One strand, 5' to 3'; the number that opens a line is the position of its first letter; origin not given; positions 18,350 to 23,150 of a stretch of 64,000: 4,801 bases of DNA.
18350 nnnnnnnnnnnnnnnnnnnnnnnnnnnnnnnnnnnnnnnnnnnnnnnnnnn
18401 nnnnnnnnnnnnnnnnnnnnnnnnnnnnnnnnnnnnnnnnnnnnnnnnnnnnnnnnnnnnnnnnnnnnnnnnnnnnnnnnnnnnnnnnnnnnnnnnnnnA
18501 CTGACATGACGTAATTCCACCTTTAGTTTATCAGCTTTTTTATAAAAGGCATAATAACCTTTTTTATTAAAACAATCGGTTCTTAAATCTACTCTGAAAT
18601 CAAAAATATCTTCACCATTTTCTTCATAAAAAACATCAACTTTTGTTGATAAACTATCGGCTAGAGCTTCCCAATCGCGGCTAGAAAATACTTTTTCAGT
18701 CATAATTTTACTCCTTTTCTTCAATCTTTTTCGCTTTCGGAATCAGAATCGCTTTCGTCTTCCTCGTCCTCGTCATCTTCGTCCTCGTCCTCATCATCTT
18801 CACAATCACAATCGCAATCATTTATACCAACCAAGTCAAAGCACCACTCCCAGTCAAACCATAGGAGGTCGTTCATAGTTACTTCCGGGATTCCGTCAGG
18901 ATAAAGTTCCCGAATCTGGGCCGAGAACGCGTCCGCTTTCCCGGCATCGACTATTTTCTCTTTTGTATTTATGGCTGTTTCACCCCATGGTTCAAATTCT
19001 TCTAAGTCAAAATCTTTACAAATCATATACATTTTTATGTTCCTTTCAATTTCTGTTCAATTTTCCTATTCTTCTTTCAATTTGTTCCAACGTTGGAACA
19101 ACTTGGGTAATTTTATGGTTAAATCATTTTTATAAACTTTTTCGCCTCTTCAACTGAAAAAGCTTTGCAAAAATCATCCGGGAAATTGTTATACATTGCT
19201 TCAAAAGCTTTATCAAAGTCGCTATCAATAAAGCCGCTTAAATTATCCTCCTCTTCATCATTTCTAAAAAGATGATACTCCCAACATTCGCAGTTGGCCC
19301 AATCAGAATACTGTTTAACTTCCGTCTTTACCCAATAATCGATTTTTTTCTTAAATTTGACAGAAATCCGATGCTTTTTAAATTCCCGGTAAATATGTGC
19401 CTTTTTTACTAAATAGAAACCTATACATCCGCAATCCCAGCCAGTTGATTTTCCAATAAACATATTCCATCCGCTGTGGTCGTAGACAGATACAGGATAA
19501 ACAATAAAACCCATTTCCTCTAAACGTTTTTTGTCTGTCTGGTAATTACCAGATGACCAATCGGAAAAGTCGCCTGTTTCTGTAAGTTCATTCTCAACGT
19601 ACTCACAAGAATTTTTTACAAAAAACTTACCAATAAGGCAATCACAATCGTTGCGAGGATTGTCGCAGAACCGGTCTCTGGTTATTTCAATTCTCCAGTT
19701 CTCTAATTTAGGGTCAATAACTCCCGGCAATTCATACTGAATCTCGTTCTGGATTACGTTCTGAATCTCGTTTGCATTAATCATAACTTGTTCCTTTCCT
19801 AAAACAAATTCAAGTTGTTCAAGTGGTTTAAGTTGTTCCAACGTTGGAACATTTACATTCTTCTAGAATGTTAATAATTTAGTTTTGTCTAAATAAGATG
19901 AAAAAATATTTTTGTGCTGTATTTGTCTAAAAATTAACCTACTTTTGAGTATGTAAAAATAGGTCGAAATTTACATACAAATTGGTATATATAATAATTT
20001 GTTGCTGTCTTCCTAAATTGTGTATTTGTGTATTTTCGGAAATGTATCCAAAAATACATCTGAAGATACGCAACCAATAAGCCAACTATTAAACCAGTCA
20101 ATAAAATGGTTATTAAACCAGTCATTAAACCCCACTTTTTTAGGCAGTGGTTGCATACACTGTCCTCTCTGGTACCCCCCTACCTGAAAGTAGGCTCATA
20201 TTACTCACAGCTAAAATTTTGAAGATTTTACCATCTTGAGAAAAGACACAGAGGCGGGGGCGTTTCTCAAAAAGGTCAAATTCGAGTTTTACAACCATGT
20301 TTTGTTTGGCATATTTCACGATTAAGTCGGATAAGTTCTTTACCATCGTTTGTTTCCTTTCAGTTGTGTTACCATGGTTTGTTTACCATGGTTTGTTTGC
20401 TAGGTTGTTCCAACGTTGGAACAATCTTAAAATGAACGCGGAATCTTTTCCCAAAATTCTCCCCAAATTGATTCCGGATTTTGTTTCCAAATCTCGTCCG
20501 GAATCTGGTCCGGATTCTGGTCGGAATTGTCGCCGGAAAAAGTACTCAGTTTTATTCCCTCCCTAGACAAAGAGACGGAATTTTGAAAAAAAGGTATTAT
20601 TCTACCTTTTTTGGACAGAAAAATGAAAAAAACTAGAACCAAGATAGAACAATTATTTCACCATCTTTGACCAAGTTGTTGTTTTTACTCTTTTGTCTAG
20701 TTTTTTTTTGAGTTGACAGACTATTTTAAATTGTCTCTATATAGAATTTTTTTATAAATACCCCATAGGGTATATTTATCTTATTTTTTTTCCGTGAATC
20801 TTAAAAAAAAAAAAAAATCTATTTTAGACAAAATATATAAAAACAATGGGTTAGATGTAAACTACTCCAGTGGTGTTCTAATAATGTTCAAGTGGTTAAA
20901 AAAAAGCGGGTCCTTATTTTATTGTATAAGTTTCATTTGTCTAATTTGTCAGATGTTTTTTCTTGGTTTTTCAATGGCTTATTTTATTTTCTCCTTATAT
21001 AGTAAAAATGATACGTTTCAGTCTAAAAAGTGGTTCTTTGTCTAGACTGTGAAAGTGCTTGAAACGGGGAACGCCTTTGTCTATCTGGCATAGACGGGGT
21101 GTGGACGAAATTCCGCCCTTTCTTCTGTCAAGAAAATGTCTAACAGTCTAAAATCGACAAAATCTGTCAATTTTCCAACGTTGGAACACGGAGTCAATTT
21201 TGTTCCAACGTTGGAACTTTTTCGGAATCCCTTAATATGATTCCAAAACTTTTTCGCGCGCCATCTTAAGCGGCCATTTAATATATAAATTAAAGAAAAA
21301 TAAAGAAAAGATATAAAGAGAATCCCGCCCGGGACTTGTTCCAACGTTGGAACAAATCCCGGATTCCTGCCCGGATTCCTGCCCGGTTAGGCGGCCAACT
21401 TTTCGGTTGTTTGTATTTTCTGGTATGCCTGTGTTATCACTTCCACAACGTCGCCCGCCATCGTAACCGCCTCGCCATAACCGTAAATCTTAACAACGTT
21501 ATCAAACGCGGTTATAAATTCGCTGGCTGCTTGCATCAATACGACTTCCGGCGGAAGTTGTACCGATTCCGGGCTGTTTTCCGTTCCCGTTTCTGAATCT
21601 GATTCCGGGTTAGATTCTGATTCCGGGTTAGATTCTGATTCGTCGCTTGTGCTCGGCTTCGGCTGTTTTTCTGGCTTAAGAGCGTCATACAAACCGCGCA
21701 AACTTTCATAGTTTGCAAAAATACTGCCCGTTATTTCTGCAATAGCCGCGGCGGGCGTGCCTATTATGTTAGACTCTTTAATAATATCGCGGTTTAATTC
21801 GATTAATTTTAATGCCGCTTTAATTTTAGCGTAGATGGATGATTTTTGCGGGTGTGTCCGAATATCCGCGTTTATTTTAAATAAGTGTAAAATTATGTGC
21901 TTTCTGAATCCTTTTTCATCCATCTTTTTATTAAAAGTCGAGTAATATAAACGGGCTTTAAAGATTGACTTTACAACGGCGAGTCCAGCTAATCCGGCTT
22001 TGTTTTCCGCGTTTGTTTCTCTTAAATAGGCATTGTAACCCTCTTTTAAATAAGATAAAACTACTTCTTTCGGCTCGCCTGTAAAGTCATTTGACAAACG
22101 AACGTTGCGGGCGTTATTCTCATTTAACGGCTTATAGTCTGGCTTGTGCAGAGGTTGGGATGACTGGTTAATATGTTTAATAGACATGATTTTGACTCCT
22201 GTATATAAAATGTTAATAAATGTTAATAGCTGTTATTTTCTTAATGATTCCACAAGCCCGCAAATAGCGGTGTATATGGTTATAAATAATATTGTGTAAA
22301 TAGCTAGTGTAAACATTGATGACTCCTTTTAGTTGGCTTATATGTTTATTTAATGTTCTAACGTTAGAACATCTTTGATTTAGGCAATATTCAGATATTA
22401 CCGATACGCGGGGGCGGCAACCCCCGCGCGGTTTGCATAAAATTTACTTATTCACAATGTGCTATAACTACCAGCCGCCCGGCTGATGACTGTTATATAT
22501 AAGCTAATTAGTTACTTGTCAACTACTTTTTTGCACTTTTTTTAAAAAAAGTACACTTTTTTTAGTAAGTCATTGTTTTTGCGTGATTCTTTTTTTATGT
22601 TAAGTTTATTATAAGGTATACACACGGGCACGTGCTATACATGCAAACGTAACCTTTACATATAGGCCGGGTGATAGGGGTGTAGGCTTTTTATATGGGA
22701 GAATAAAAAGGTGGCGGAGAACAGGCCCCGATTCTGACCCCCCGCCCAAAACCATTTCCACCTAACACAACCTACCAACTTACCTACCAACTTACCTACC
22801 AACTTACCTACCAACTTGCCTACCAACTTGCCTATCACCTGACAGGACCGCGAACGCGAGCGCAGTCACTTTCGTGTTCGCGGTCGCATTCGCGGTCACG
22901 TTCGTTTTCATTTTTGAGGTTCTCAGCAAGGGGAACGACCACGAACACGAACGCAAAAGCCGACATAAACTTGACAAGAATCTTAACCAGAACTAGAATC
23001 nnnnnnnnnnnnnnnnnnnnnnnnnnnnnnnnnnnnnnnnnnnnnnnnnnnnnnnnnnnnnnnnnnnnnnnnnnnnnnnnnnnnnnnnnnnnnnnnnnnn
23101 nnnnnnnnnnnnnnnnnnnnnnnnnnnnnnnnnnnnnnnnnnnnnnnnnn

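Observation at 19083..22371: Seven copies of an 18-bp perfect palindrome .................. at every early intergenic gap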

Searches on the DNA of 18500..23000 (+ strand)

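Call 7: search_dna_similar(query=window:18500-23000:+, collection=phages, mode=distant, max_rows=30)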
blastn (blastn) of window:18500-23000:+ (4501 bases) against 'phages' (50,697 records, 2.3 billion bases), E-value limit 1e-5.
Records with a match: 9; places in all: 11; records where one place covers at least 80% of the query: 0.
Best place of each record, by identity: 90-95% 4; 80-90% 5.
By first word of the organism name: Erwinia 5; Pseudomonas 2; Burkholderia 1; Gordonia 1.
By host as written in the record: Erwinia amylovora 5; Pseudomonas putida var. Manila 2; Burkholderia 1; Gordonia rubripertincta NRRL B-16540 1.
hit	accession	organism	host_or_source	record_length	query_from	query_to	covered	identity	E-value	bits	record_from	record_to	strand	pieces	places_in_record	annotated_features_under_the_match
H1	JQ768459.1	Pseudomonas phage Lu11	Pseudomonas putida var. Manila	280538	256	302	1%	89.4%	1e-6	64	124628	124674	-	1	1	promoter | hypothetical protein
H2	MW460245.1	Burkholderia phage BCSR5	Burkholderia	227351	256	302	1%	89.4%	1e-6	64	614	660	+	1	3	hypothetical protein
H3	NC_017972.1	Pseudomonas phage Lu11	Pseudomonas putida var. Manila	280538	256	302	1%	89.4%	1e-6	64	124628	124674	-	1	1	promoter | hypothetical protein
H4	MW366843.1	Erwinia phage pEa_SNUABM_5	Erwinia amylovora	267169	255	302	1%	87.5%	5e-6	61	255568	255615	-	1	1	hypothetical protein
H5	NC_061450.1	Erwinia phage pEa_SNUABM_5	Erwinia amylovora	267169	255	302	1%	87.5%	5e-6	61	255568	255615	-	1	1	hypothetical protein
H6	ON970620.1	Gordonia phage LilyPad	Gordonia rubripertincta NRRL B-16540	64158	256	299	1%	90.9%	1e-6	63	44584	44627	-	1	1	59: hypothetical protein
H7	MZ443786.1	Erwinia phage pEa_SNUABM_2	Erwinia amylovora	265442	257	299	1%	90.7%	5e-6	61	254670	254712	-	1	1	hypothetical protein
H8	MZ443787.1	Erwinia phage pEa_SNUABM_39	Erwinia amylovora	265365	257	299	1%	90.7%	5e-6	61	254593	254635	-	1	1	hypothetical protein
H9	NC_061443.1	Erwinia phage pEa_SNUABM_2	Erwinia amylovora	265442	257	299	1%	90.7%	5e-6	61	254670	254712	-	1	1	hypothetical protein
